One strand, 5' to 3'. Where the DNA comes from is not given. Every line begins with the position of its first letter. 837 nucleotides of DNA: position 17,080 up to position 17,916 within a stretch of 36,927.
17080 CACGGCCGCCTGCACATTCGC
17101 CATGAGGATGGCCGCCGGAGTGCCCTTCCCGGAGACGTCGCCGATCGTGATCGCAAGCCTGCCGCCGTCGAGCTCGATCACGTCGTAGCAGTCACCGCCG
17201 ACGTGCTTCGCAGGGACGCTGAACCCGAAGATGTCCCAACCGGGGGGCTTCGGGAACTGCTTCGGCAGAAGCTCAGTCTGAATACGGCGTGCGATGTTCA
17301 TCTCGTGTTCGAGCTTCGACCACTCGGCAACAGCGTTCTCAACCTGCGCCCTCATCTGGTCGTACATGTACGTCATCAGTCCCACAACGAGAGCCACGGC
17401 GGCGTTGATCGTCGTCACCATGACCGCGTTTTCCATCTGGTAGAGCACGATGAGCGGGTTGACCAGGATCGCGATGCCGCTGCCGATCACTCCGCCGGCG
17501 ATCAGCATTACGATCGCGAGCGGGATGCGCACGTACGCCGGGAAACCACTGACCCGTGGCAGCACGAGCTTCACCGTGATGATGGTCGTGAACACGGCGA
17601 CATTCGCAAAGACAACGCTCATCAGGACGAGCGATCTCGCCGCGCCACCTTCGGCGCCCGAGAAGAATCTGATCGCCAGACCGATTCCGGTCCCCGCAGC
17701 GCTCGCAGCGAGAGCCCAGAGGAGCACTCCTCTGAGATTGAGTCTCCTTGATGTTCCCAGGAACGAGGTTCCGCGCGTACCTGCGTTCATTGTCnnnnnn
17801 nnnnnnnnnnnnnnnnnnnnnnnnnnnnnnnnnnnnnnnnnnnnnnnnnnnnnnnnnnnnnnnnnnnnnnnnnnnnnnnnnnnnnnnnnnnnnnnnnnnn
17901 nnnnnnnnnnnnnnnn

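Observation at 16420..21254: One 4-TM sensor module is wired to two different outputs (a LytS-type kinase and a PP2C phosphatase) in the same locus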

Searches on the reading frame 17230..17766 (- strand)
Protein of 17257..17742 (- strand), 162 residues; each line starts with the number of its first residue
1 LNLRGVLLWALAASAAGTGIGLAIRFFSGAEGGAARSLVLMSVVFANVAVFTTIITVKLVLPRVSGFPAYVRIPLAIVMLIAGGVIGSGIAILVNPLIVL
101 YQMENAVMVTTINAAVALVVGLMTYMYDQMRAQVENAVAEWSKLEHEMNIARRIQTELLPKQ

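Call 6: search_protein_families(library=pfam, proteins=[window:17257-17742:-], max_evalue=10)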
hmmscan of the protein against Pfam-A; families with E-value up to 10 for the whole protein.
seq(162 aa): 2 families
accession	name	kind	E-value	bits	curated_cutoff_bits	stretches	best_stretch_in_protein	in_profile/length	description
PF24094.1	DEATH_SH3BP4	-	0.037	14.4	27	1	114-148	21-55/107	SH3BP4, DEATH domain-like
PF01146.22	Caveolin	-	0.48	10.8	25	1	47-121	46-115/133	Caveolin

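Call 9: find_homologous_proteins(query=window:17320-17751:-, max_evalue=0.001)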
Query seq(144 aa) (144 aa): 2 proteins with E <= 0.001 among 249 candidates.
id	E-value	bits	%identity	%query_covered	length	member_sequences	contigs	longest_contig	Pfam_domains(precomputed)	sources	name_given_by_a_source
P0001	9.1e-36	141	55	99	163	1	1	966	-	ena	-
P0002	3.7e-28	116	84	52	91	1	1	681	-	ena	-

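Call 22: search_protein_representatives(alignment_id=A2)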
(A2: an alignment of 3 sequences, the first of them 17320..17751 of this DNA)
Query: 3 sequences, 143 profile positions. Proteins with E-value up to 0.001 (for the whole library): 49; up to 1e-10: 26; up to 1e-30: 4. The best 49 are listed.
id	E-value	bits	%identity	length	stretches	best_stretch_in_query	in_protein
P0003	1.7e-50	187.3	-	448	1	2-141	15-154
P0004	1.6e-44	167.9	-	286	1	3-142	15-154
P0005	3.3e-43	163.6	-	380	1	5-140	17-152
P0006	3.6e-42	160.2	-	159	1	2-113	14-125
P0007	8.6e-30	120.1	-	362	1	2-140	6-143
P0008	1.7e-24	102.9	-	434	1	8-139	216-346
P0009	1.9e-22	96.3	-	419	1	6-141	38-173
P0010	5.3e-22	94.9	-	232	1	9-142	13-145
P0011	5.9e-22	94.7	-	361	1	9-142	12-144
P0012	2.8e-21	92.5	-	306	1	8-140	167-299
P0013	3.3e-21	92.3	-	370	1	2-142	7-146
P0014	6.7e-21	91.3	-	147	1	9-137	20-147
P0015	7.4e-21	91.1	-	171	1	5-139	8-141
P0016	7.9e-21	91.0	-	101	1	5-87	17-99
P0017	3.2e-19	85.9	-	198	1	3-142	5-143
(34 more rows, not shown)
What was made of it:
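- Tried and rejected: The exhaustive HMM search (call 22) was needed instead.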

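Call 27: find_homologous_proteins(query=A4, max_evalue=0.001)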
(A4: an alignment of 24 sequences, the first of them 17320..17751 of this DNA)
Query A4 (24 sequences) (144 aa, profile of the alignment): 2 proteins with E <= 0.001 among 8000 candidates.
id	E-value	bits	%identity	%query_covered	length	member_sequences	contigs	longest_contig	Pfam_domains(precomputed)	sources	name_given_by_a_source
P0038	9.2e-38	147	25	71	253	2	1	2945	PF07228.18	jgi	-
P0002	2.7e-14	71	84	52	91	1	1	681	-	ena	-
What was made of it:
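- Tried and rejected: Word-indexed homologue searches with the TM4 domain, alone or as a 24-sequence profile, found only 2 proteins each (calls 9, 27).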

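Call 30: find_related_loci(query=A5, collection=genome_contigs, flank=10000)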
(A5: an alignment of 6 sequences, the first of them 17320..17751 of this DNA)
Query A5 (144 aa) in genome_contigs; peptide patterns used: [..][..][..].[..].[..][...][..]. (x = any residue, [..] = any of these).
136 stretches matched a pattern; 50 encode a relative of the query (tblastn E <= 1e-3); 46 distinct loci.
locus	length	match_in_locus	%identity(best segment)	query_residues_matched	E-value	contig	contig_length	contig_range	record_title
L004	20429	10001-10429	90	1-143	1e-79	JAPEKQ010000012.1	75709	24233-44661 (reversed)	MAG: bacterium isolate MAG173-P120 NODE_12_length_75709_cov_139.278493, whole genome shotgun sequence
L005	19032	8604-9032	90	1-143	4e-70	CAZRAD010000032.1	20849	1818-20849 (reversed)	MAG TPA_asm: uncultured bacterium isolate binchicken_co334_58 genome assembly, contig: NODE_4338_length_20849_cov_5.6997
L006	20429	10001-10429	64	1-143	4e-58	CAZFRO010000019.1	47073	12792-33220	MAG TPA_asm: uncultured bacterium isolate SRP077602_co1_312 genome assembly, contig: NODE_1943_length_47073_cov_59.38683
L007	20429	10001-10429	62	1-143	3e-57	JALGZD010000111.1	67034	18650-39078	MAG: bacterium isolate SY70-5-12_Bin_1 SY70-5-12_Bin_1_scaffold_116, whole genome shotgun sequence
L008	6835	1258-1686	62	1-143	3e-57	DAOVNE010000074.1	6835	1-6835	MAG TPA_asm: Candidatus Eisenbacteria bacterium isolate CSMAG_1489 CSMAG_1489_k141_3068739_length_6835_cov_28.0018, whol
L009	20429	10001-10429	66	1-143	3e-50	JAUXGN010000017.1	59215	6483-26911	MAG: Candidatus Eisenbacteria bacterium isolate CSMAG_2930 CSMAG_2930_k117_8449985_length_59215_cov_18.4833, whole genom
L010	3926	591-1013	62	2-143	1e-49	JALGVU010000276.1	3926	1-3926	MAG: bacterium isolate Meg19_46_Bin_182 Meg19_46_Bin_182_scaffold_75858, whole genome shotgun sequence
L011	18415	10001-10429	65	1-143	3e-51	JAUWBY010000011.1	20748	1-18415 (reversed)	MAG: Candidatus Eisenbacteria bacterium isolate CSMAG_2124 CSMAG_2124_k141_199117_length_20748_cov_10.0000, whole genome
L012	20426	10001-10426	59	2-143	1e-49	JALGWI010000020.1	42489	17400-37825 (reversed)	MAG: bacterium isolate Meg22_46_Bin_130 Meg22_46_Bin_130_scaffold_630, whole genome shotgun sequence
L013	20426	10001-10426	64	2-143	2e-49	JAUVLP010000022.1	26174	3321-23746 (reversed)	MAG: Candidatus Eisenbacteria bacterium isolate CSMAG_509 CSMAG_509_k141_257668_length_26174_cov_13.0000, whole genome s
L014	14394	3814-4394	89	1-142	3e-47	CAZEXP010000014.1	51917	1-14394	MAG TPA_asm: uncultured bacterium isolate binchicken_co171_66 genome assembly, contig: NODE_33_length_51917_cov_20.07901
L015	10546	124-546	55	2-143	8e-44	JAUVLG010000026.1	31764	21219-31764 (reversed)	MAG: Candidatus Eisenbacteria bacterium isolate CSMAG_500 CSMAG_500_k141_285307_length_31764_cov_22.8597, whole genome s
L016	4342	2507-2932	55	1-143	1e-42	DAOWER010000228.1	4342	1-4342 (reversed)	MAG TPA_asm: Candidatus Eisenbacteria bacterium isolate CSMAG_1944 CSMAG_1944_k141_4717154_length_4342_cov_18.8208, whol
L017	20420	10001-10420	54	2-142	2e-42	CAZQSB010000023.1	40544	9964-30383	MAG TPA_asm: uncultured bacterium isolate SRP332253_co2_189 genome assembly, contig: NODE_830_length_40544_cov_5.703549,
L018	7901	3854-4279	53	1-143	4e-42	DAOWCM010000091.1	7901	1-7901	MAG TPA_asm: Candidatus Eisenbacteria bacterium isolate CSMAG_1887 CSMAG_1887_k141_1030407_length_7901_cov_10.8209, whol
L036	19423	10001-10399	38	9-143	1e-18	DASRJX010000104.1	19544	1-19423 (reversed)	MAG TPA_asm: Candidatus Cryosericum sp. isolate SMAG_U10147 k141_103992, whole genome shotgun sequence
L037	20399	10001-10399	36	9-143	2e-17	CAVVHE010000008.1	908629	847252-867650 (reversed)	MAG: Terriglobia bacterium isolate MFD02979.bin.1.14 genome assembly, contig: contig_93354, whole genome shotgun sequenc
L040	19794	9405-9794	32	7-139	9e-17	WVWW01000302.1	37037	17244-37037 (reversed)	MAG: Acidobacteria bacterium isolate ACK-C013 C_merged_R1_(paired)_contig_148288, whole genome shotgun sequence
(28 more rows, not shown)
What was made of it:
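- Tried and rejected: A 6-sequence alignment worked (call 30).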

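Call 38: search_protein_families(library=pfam, proteins=[L037:4196-6064:+, L037:6030-6737:+, L037:6872-7786:+, L037:7794-8504:+, L037:12116-13411:+, L037:13431-14342:+, L037:14380-15327:+, L040:13699-14502:+, L036:13470-14813:+, L036:6262-8541:-], max_evalue=0.001)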
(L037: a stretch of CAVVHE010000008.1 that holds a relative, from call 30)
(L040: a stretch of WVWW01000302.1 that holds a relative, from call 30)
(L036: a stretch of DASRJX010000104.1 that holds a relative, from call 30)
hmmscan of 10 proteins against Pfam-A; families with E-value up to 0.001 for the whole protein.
L037:4196-6064:+ (622 aa): 7 families
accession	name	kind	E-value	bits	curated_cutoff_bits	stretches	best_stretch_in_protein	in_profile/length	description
PF14791.11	DNA_pol_B_thumb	-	4.5e-22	78.1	25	1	253-315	1-63/63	DNA polymerase beta thumb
PF14716.13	HHH_8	-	1.4e-17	64.3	30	1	3-74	3-71/73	Helix-hairpin-helix domain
PF14520.12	HHH_5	-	5.4e-14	52.9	27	1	94-146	5-55/57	Helix-hairpin-helix domain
PF02811.25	PHP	-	5.4e-11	43.5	26.4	1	341-504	2-164/164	PHP domain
PF00633.29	HHH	-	1.8e-06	28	24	0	92-109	12-29/30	Helix-hairpin-helix motif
PF12482.14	DUF3701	-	1.6e-05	25.4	26.9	0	63-107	20-65/93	Phage integrase protein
PF14792.12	DNA_pol_B_palm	-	0.00033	21.3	25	1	162-207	4-53/113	DNA polymerase beta palm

L037:6030-6737:+ (235 aa): 2 families
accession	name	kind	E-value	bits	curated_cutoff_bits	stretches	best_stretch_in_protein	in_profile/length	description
PF00730.31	HhH-GPD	-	5.5e-26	91.5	26.2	1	49-183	1-107/108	HhH-GPD superfamily base excision DNA repair protein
PF00633.29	HHH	-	8.4e-07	29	24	1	114-141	1-28/30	Helix-hairpin-helix motif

L037:6872-7786:+ (304 aa): 7 families
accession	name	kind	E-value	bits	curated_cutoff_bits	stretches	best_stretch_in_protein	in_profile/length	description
PF00581.25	Rhodanese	-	1.8e-16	60.9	22.2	1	23-111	3-99/102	Rhodanese-like domain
PF13649.12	Methyltransf_25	-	6.1e-12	46.5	27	1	148-236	2-97/97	Methyltransferase domain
PF03848.20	TehB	-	6.3e-09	36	20.4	1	137-281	24-172/193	Tellurite resistance protein TehB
PF08241.18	Methyltransf_11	-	1.4e-08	35.7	21.2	1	148-239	1-94/95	Methyltransferase domain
PF08242.18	Methyltransf_12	-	2.9e-07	31.6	30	1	148-237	1-97/98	Methyltransferase domain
PF13489.12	Methyltransf_23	-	7.2e-07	29.5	27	1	144-279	23-139/164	Methyltransferase domain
PF13847.12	Methyltransf_31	-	1.1e-05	25.6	27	1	148-247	8-116/145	Methyltransferase domain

L037:7794-8504:+ (236 aa): 1 family
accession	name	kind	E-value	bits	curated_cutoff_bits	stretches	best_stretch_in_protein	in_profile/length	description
PF02190.22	LON_substr_bdg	-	4.4e-32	112.1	28.7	1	20-213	1-199/200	ATP-dependent protease La (LON) substrate-binding domain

L037:12116-13411:+ (431 aa): 0 families

L037:13431-14342:+ (303 aa): 1 family
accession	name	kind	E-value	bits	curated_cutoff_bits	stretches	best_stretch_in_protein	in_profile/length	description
PF00892.27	EamA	-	1.2e-41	142.6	28.2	2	8-143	2-134/135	EamA-like transporter family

L037:14380-15327:+ (315 aa): 2 families
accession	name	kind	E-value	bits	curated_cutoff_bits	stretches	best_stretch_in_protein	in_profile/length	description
PF03641.19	Lysine_decarbox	-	1.3e-27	97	27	1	169-299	1-130/131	Possible lysine decarboxylase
PF18306.6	LDcluster4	-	7.8e-10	39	26.3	1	155-239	30-111/151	SLOG cluster4 family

L040:13699-14502:+ (267 aa): 2 families
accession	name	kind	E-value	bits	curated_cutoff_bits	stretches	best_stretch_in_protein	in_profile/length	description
PF03641.19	Lysine_decarbox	-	7.4e-28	97.8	27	1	119-250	1-131/131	Possible lysine decarboxylase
PF18306.6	LDcluster4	-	1.3e-08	35.1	26.3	1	106-188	31-110/151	SLOG cluster4 family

L036:13470-14813:+ (447 aa): 2 families
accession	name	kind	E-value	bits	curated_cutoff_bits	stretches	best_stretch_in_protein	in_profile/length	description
PF00160.26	Pro_isomerase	-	2.1e-38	132.5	21.7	1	62-205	9-154/159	Cyclophilin type peptidyl-prolyl cis-trans isomerase/CLD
PF03544.19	TonB_C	-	4.8e-09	37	24.6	1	379-423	19-63/79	Gram-negative bacterial TonB protein C-terminal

L036:6262-8541:- (759 aa): 3 families
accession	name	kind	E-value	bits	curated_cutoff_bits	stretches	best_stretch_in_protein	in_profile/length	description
PF01433.26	Peptidase_M1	-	7.5e-30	104.6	27.7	1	305-499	3-218/218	Peptidase family M1 domain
PF17900.6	Peptidase_M1_N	-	1.4e-14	55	25.8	1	85-263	5-186/186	Peptidase M1 N-terminal domain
PF02412.23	TSP_3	-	3.1e-08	33.6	25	1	618-645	2-29/36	Thrombospondin type 3 repeat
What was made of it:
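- Flanks in the second group are unrelated: PolX, HhH-GPD, a methyltransferase, a LON-domain protein, EamA and LOG (call 38).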

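Call 43: search_protein_families(library=pfam, proteins=[L037:12116-13411:+, L036:11961-13370:+], max_evalue=10)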
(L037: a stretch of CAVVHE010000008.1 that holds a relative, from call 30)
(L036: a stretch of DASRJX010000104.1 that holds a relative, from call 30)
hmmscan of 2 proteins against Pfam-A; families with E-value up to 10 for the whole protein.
L037:12116-13411:+ (431 aa): 0 families

L036:11961-13370:+ (470 aa): 1 family
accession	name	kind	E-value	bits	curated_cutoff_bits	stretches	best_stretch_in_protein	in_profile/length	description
PF04519.19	Bactofilin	-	1.3e-11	45.1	27.9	2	180-266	15-97/98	Polymer-forming cytoskeletal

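Call 59: predict_structure(alignment_id=A7)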
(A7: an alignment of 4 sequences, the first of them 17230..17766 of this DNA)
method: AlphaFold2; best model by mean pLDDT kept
length: 179 residues; sequences in the alignment: 4
mean_pLDDT: 69.7   pTM: 0.56
mean pLDDT of the five models: 69.7, 68.0, 65.2, 63.3, 62.7
residues with pLDDT >= 90: 0; 70-90: 118; 50-70: 52; < 50: 9
segments of 3 or more residues with pLDDT < 50: 1-6
pLDDT, mean of each block of 10 residues (from residue 1): 45 77 82 74 71 77 72 73 73 68 64 72 72 75 76 73 58 51
secondary structure, 60 per line:
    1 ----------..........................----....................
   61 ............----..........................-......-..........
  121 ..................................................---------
elements in order: H11-36 H41-72 H77-102 H104-109 H111-170
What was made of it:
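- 17320..17751 (-): TM4 module of the phosphatase (residues 25-168 of the 467-aa ORF). AlphaFold2 (pLDDT 69.7, shallow alignment) gives four helices, with TM4 continuing as one helix of about 60 residues into the phosphatase domain (call 59).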

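Call 62: fold_search(model_id=the predicted structure, library=pdb)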
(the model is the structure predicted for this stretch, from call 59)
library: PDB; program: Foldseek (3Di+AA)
matches with E <= 10: 181; with E <= 0.001: 0
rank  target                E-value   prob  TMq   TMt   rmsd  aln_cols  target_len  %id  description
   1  6sx5                  1.0e+00  0.09  0.17  0.12  21.4       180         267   14  Full length Mutant Open-form Sodium Channel NavMs (released 2021-02-03)
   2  6sx7                  1.2e+00  0.06  0.15  0.12  21.3       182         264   18  Crystal Structure of the Voltage-Gated Sodium Channel NavMs (F208L) (2.2 Angstrom resolution) (released 2021-02-03)
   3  9j47_A                1.4e+00  0.28  0.29  0.32  11.5       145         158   12  ScdA cysteine-free mutant from Staphylococcus aureus (released 2025-08-13)
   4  9w2v_Y                1.4e+00  0.63  0.38  0.46   5.8       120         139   10  Cryo-EM structure of complex I on the bovine heart submitochondrial particles, closed (released 2026-04-01)
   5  8q3v_c                1.7e+00  0.33  0.33  0.25   7.5       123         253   20  Cryo-EM structure of the methanogenic Na+ translocating N5-methyl-H4MPT:CoM methyltransferase complex (released 2024-07-10)
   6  9ij9_R                1.7e+00  0.18  0.28  0.19  14.1       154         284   12  A Cryo-EM structure of Bitter taste receptor TAS2R14 with Gi complex (released 2024-07-24)
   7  8vy7_R                1.7e+00  0.15  0.26  0.18  25.2       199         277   11  CryoEM structure of Gi-coupled TAS2R14 with cholesterol and an intracellular tastant (released 2024-04-03)
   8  8y8r                  1.7e+00  0.13  0.22  0.16  10.8       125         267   17  Cryo-EM structure of AQP3 Y212T in DDM micelle (released 2025-03-19)
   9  8y8q                  1.8e+00  0.08  0.15  0.12  10.6       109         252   17  Cryo-EM structure of AQP3 Y212T in POPC nanodisc (released 2025-03-19)
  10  9qtq_G                1.8e+00  0.08  0.21  0.16  20.4       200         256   12  Structure of the energy converting methyltransferase (Mtr) of Methanosarcina mazei in complex with a novel protein bin (released 2025-12-24)
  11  8vy9_R                1.9e+00  0.09  0.21  0.15  16.3       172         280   10  CryoEM structure of Ggust-coupled TAS2R14 with cholesterol and an intracellular tastant (released 2024-04-03)
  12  9ua1_B                2.0e+00  0.11  0.24  0.18  16.2       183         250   16  Cryo-EM structure of cyanobacterial bicarbonate transporter CmpBCD in complex with ATP (released 2026-04-08)
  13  6sxc                  2.1e+00  0.06  0.16  0.12  22.1       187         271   15  Crystal structure of the Voltage-Gated Sodium Channel NavMs (F208L) in complex with 4-hydroxytamoxifen (2.5 Angstrom res (released 2021-02-03)
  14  7uw9_c                2.2e+00  0.21  0.29  0.31   9.9       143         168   16  Citrus V-ATPase State 1, H in contact with subunit a (released 2022-07-06)
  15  9uy3_R                2.2e+00  0.08  0.18  0.13  13.8       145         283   14  Anamorelin bound growth hormone secretagogue receptor in complex with Gq (released 2025-07-02)
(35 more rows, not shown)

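Call 68: search_protein_families(library=pfam, alignment_id=A3, max_evalue=0.001)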
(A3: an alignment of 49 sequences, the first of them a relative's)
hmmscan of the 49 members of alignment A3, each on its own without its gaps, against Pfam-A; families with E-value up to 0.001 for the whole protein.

A. member 1, P0003 (448 aa): 1 family
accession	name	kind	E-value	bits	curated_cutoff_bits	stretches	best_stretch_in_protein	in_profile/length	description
PF07228.17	SpoIIE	-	4.6e-55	187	25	1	208-397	2-191/192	Stage II sporulation protein E (SpoIIE)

B. families by the number of members that match (of 49 scanned): 6 families
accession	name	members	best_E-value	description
PF06580.19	His_kinase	9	1.4e-30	Histidine kinase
PF07228.17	SpoIIE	8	4.6e-55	Stage II sporulation protein E (SpoIIE)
PF02518.31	HATPase_c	7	3.1e-14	Histidine kinase-, DNA gyrase B-, and HSP90-like ATPase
PF13581.12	HATPase_c_2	2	4.5e-05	Histidine kinase-like ATPase domain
PF08352.17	oligo_HPY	1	7.4e-14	Oligopeptide/dipeptide transporter, C-terminal region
PF01542.23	HCV_core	1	0.00072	Hepatitis C virus core protein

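Call 76: search_solved_structures(query=A4, max_evalue=1)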
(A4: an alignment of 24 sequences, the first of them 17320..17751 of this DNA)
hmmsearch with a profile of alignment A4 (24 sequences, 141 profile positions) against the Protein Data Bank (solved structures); distinct sequences matched with E-value up to 1: 11.
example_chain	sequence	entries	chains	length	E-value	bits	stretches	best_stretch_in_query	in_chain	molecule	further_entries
6b2a_A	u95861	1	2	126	0.19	15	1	45-96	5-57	Fluoride ion transporter CrcB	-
6b2d_A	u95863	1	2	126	0.19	15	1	45-96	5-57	Fluoride ion transporter CrcB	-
6bx5_A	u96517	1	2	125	0.25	14.5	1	45-96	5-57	Putative fluoride ion transporter CrcB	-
7kk8_A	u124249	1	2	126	0.26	14.5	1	45-96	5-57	Putative fluoride ion transporter CrcB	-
7kka_A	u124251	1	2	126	0.26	14.5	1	45-96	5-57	Putative fluoride ion transporter CrcB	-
7kkb_A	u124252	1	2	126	0.26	14.5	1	45-96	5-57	Putative fluoride ion transporter CrcB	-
6b24_A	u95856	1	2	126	0.26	14.5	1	45-96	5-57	Fluoride ion transporter CrcB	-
6b2b_A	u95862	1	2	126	0.26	14.5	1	45-96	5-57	Fluoride ion transporter CrcB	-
6bx4_A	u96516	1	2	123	0.27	14.4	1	45-96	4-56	Fluoride ion transporter CrcB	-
5kbn_A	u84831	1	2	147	0.51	13.5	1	45-96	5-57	Putative fluoride ion transporter CrcB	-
5kom_A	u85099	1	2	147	0.52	13.5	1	45-96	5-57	Putative fluoride ion transporter CrcB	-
